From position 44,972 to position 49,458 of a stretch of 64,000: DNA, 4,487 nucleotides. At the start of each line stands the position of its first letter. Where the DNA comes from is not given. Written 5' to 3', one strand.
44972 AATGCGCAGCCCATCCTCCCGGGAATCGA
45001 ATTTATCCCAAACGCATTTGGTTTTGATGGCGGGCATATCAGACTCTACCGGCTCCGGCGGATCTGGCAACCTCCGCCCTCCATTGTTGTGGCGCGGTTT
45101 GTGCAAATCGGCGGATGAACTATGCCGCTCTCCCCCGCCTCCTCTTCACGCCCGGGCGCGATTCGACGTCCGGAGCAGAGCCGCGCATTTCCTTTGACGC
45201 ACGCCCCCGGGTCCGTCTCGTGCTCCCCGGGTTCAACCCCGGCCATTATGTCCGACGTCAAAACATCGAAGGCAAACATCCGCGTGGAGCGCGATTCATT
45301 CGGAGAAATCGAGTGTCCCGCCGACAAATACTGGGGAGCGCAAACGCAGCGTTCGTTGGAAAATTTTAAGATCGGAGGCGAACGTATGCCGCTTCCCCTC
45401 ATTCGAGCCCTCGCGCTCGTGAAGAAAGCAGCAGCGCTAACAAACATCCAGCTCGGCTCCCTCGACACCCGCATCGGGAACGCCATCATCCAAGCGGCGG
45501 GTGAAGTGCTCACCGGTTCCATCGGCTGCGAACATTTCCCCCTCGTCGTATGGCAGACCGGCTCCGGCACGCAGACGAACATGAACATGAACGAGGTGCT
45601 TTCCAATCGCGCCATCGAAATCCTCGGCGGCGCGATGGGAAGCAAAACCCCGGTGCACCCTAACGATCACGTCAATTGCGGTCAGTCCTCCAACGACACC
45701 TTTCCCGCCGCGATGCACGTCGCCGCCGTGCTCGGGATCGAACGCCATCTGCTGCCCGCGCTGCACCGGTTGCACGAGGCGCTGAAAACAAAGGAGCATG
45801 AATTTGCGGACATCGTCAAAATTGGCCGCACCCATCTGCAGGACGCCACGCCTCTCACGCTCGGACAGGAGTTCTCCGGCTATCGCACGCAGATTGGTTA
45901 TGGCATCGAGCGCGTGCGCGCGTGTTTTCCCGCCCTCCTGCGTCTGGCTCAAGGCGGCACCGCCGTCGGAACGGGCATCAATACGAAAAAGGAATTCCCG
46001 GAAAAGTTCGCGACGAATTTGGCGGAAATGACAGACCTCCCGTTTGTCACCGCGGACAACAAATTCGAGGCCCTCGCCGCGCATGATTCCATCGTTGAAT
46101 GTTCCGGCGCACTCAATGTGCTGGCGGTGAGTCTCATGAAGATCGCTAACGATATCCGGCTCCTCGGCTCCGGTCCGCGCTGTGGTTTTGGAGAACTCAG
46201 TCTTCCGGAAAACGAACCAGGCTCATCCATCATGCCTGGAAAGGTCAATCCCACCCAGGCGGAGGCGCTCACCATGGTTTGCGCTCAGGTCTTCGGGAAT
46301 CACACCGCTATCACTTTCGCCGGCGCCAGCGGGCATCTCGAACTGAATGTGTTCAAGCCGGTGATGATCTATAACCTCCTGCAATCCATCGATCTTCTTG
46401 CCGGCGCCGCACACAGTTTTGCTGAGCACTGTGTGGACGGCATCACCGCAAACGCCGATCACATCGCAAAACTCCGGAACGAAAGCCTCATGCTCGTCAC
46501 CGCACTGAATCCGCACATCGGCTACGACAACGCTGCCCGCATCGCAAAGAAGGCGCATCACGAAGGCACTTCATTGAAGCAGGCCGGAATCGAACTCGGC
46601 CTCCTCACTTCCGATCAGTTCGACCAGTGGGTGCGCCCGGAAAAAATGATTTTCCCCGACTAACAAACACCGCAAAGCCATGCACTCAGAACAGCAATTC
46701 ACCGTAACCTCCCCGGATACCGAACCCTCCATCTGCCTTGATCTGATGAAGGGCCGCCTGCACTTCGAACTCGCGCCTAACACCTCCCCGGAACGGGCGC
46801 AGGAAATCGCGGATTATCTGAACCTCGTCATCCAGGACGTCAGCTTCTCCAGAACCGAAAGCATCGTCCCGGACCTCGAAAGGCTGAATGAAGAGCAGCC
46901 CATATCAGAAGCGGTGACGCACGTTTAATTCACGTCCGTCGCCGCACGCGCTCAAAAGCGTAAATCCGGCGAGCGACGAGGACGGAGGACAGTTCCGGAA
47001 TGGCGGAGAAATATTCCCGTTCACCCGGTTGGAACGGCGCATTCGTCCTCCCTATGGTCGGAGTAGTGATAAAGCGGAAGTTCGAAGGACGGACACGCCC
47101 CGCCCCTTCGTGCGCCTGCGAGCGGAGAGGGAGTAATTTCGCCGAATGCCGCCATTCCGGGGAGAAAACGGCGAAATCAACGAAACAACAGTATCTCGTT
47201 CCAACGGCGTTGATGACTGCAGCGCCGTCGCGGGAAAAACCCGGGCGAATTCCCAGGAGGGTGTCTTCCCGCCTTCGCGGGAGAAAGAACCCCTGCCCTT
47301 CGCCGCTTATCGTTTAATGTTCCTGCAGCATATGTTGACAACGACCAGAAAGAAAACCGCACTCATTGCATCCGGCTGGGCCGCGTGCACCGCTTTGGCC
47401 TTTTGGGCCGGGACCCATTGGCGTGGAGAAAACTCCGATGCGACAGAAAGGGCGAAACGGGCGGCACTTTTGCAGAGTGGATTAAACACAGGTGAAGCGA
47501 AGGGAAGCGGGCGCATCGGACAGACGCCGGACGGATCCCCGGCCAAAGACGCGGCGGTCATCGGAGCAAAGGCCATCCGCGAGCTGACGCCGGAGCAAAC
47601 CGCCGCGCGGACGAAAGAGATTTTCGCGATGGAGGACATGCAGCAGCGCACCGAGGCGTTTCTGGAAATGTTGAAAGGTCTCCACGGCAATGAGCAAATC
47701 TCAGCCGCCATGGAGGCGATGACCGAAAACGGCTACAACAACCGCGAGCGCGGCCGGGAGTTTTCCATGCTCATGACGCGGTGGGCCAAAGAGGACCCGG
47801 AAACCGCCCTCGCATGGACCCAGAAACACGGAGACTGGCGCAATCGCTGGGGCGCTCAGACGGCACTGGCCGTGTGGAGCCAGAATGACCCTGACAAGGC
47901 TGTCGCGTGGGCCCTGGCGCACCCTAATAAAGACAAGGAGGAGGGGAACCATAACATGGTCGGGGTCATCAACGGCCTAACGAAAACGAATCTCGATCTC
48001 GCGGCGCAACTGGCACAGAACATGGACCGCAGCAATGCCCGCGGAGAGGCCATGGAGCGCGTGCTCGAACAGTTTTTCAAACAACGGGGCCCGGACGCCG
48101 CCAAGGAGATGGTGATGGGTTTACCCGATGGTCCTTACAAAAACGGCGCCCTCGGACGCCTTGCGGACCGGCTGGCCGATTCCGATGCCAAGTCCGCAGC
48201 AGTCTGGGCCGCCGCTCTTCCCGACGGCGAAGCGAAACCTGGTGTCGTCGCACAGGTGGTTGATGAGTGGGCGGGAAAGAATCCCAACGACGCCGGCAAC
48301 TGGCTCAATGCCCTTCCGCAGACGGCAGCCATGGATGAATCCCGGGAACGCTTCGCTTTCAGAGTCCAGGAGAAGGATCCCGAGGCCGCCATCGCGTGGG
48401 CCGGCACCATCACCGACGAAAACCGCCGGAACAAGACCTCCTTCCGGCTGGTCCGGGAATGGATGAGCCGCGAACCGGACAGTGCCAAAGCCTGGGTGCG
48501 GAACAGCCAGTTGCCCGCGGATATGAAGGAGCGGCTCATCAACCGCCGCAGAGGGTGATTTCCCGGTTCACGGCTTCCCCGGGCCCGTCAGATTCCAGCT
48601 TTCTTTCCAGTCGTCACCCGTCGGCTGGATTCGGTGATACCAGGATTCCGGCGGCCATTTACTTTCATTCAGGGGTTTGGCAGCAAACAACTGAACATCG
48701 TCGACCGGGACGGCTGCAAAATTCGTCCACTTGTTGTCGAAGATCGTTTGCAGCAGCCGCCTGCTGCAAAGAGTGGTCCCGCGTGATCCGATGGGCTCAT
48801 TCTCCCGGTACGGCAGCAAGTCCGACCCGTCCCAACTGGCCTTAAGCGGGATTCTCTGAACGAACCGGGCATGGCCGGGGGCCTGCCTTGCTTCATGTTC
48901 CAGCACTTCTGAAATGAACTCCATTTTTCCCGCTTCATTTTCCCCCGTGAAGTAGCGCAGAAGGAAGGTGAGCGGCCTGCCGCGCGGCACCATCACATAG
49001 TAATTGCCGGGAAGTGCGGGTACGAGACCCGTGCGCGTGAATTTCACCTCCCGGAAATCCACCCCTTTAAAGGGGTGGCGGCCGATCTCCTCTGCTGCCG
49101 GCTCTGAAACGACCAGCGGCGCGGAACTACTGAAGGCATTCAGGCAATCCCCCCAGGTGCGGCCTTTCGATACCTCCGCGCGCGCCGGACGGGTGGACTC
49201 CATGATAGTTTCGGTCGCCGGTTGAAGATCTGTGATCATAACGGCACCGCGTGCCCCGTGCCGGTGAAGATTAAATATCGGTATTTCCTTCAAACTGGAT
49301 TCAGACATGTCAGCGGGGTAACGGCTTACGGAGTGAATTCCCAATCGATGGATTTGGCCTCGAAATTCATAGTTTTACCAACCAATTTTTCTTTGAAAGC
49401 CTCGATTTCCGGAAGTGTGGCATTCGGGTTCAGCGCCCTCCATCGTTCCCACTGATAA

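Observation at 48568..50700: Polymorphic-toxin-like tip (AHH-type His-Me-finger motif) on the 2572-aa protein, with a tightly linked candidate immunity gene in an AT-richer cassette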

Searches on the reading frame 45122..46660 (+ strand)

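Call 12: search_protein_families(library=pfam, proteins=[window:45122-46660:+], max_evalue=0.001)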
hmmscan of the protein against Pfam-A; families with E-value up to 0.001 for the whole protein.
window:45122-46660:+ (513 aa): 2 families
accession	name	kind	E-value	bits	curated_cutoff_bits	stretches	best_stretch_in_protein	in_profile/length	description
PF00206.25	Lyase_1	-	1.2e-112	376.8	27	1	61-392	1-312/312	Lyase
PF10415.14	FumaraseC_C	-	1.9e-26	92.7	32.5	1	458-510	1-53/54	Fumarase C C-terminus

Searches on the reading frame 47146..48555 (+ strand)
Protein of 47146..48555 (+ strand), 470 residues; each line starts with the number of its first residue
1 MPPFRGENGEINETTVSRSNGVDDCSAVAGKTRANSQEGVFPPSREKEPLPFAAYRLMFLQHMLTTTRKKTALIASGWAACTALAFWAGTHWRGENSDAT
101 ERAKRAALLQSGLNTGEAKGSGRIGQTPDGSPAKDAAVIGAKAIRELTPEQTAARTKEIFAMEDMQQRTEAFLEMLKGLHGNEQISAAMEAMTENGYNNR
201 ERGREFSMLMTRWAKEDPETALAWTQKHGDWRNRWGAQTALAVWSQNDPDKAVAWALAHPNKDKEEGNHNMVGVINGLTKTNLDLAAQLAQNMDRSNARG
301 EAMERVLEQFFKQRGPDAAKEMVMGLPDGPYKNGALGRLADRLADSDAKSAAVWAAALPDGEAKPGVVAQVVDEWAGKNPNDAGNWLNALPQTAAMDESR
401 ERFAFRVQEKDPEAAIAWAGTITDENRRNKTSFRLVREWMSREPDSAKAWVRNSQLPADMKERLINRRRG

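Call 7: search_protein_families(library=ncbifam, proteins=[window:47146-48555:+], max_evalue=1)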
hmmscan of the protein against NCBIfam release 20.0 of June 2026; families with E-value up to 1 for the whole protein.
window:47146-48555:+ (470 aa): 0 families

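Call 12: search_protein_families(library=pfam, proteins=[window:47146-48555:+], max_evalue=0.001)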
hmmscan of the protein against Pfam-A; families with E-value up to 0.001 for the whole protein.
window:47146-48555:+ (470 aa): 0 families

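Call 13: search_protein_families(library=padloc, proteins=[window:47146-48555:+], max_evalue=1)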
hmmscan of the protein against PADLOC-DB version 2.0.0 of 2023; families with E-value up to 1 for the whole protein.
window:47146-48555:+ (470 aa): 0 families
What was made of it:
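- Tried and rejected: It found nothing for the tip, the partner or the convergent gene (call 13).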

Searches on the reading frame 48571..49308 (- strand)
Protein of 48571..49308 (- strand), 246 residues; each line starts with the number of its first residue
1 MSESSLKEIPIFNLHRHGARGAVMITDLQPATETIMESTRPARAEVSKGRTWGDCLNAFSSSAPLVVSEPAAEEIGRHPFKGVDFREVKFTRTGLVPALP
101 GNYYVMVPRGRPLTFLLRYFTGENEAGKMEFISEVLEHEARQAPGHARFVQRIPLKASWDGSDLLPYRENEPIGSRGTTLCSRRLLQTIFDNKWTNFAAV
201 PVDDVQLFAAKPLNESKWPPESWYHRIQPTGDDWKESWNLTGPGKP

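Call 6: search_protein_families(library=pfam, proteins=[window:48571-49308:-], max_evalue=10)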
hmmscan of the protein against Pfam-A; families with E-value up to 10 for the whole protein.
window:48571-49308:- (246 aa): 0 families

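Call 7: search_protein_families(library=ncbifam, proteins=[window:48571-49308:-], max_evalue=1)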
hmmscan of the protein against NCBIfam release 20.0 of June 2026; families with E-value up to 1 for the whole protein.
window:48571-49308:- (246 aa): 0 families

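Call 13: search_protein_families(library=padloc, proteins=[window:48571-49308:-], max_evalue=1)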
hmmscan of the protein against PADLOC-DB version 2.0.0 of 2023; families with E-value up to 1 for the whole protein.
window:48571-49308:- (246 aa): 0 families

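Call 30: find_homologous_proteins(query=window:48571-49308:-, max_evalue=0.001)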
Query window:48571-49308:- (246 aa): 2 proteins with E <= 0.001 among 245 candidates.
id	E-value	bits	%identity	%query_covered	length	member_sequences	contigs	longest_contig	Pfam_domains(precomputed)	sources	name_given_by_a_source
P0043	3.9e-149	513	99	91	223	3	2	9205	-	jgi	jgi:hypothetical protein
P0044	1.2e-86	309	76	70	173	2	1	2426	-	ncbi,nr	ncbi:MAG TPA: hypothetical protein VHM91_01930, partial [Verrucomicrobiales bacterium]|nr:hypothetic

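Call 31: find_encoding_contigs(protein=P0043, flank=10000)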
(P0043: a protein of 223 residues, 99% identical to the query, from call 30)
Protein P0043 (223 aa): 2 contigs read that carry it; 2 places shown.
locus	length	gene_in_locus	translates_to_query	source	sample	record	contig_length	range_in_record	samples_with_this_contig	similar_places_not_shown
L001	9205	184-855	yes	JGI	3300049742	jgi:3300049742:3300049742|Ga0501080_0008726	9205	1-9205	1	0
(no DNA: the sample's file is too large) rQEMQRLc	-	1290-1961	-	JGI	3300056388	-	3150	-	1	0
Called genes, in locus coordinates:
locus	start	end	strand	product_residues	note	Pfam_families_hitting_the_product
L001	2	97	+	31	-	?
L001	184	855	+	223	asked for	-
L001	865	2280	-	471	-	-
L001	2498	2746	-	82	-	-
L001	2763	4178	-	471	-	PF00206:Lyase_1, PF10415:FumaraseC_C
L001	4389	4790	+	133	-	PF22751:DUF488-N3a, PF22752:DUF488-N3i, PF04343:DUF488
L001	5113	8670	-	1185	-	PF23500:DUF7133, PF13646:HEAT_2 (faint)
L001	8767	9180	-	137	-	PF01515:PTA_PTB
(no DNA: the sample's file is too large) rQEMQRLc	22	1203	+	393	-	-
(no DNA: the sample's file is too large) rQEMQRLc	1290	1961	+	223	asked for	-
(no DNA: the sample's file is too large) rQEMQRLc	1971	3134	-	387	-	-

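Call 32: find_encoding_contigs(protein=P0044, flank=10000)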
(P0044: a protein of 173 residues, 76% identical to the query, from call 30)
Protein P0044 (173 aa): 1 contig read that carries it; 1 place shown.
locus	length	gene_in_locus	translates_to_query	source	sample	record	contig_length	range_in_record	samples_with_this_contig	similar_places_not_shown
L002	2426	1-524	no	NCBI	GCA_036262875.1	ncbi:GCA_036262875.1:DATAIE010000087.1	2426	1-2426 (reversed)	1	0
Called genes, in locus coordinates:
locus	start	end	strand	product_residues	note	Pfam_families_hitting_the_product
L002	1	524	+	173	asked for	?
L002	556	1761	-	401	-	-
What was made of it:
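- The convergent downstream gene keeps its place in relatives L001 and L002 (calls 31, 32).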

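Call 69: search_protein_families(library=ncbifam, proteins=[window:48571-49308:-], max_evalue=10)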
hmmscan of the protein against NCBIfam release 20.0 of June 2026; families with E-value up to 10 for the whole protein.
window:48571-49308:- (246 aa): 0 families

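Call 114: search_solved_structures(query=window:48571-49308:-, max_evalue=10)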
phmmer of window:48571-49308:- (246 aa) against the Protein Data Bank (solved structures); distinct sequences matched with E-value up to 10: 0.
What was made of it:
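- Tried and rejected: The 246-aa protein gave none (call 114).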
